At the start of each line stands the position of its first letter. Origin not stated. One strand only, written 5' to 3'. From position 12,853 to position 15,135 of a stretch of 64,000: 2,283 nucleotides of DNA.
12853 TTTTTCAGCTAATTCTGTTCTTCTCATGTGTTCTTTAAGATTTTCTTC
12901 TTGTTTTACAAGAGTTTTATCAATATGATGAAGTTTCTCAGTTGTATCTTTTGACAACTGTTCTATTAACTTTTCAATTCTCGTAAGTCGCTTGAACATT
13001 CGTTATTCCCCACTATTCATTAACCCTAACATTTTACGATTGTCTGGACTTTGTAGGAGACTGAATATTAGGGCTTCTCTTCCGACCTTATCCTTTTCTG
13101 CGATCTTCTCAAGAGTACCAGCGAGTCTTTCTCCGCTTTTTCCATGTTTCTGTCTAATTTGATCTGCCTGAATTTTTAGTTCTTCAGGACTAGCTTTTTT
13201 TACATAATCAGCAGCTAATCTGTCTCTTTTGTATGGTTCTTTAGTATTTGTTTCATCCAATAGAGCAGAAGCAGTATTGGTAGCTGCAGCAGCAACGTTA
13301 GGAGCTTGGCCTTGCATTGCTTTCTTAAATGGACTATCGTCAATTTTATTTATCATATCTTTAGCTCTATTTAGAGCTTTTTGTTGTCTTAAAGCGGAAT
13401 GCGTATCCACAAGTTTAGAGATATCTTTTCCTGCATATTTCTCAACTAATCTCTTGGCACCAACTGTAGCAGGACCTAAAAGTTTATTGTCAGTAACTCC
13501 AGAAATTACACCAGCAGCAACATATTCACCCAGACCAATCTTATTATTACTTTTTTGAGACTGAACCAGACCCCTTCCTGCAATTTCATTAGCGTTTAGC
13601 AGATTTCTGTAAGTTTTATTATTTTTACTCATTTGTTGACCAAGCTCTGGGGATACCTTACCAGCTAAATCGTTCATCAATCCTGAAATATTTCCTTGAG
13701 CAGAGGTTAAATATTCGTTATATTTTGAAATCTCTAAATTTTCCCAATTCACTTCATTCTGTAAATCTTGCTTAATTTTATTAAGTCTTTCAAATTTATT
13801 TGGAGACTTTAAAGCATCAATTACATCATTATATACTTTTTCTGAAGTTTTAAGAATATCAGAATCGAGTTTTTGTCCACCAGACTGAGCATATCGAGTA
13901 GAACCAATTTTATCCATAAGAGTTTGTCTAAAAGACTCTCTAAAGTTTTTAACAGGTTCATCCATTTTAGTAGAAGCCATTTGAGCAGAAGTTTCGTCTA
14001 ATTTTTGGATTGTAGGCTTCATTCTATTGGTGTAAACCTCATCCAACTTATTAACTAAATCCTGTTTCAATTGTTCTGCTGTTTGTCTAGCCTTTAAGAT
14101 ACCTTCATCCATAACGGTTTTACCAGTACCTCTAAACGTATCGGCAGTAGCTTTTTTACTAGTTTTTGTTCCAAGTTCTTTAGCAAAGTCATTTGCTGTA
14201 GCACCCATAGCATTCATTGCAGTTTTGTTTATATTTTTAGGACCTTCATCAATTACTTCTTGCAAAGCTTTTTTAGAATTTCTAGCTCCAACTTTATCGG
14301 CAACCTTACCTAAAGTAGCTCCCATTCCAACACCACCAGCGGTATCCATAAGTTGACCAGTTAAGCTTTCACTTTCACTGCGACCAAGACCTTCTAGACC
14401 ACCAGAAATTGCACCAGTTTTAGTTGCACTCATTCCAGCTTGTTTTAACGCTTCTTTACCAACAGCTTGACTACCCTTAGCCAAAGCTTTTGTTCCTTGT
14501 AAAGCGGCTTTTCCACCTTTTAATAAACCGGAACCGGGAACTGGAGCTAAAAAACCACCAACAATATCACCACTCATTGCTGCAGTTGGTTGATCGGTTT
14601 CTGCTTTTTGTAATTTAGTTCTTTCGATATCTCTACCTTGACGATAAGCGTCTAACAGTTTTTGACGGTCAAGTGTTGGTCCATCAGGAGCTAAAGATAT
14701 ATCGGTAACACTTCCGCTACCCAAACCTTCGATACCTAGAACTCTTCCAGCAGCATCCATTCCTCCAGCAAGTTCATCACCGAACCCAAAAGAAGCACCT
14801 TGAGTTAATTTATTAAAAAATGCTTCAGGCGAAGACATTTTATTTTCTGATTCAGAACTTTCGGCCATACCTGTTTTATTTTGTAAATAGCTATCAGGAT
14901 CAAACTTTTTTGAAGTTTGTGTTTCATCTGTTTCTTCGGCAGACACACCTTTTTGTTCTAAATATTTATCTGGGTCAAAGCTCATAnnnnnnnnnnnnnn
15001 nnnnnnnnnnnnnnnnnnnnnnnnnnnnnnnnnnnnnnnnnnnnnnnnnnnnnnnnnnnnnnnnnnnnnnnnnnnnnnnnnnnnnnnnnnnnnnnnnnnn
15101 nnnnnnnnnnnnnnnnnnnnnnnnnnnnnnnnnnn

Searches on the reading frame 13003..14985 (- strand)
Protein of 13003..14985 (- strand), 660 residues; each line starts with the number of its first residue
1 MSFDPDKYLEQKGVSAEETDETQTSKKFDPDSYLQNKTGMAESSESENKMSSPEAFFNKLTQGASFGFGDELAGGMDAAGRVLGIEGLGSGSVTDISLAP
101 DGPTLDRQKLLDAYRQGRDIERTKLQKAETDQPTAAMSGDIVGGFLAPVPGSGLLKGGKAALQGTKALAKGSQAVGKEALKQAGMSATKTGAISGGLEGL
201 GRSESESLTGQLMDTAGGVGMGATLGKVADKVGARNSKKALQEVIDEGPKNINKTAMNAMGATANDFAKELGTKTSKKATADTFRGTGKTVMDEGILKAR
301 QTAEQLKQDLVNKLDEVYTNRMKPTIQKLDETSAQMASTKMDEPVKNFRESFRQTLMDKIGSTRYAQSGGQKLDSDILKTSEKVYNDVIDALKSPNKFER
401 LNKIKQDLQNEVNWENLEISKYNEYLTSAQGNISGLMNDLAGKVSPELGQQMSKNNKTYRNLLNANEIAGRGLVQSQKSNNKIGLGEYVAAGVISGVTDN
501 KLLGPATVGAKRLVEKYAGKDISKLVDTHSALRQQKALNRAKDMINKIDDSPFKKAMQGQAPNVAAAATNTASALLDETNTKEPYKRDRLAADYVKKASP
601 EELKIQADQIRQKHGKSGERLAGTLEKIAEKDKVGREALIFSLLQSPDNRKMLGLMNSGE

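Call 54: find_related_loci(query=window:13003-14985:-, collection=viral_contigs, flank=10000)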
Query window:13003-14985:- (660 aa) in viral_contigs; peptide patterns used: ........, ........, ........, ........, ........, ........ (x = any residue, [..] = any of these).
4 stretches matched a pattern, but none encodes a relative of the query by tblastn (E <= 1e-3).

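Call 104: search_protein_families(library=phrogs, proteins=[window:13003-14985:-], max_evalue=0.001)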
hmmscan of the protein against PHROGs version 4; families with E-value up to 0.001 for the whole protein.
window:13003-14985:- (660 aa): 1 family
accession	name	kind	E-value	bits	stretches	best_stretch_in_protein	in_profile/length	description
phrog_5880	-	unknown function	5.3e-14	52.8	1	24-264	22-233/661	-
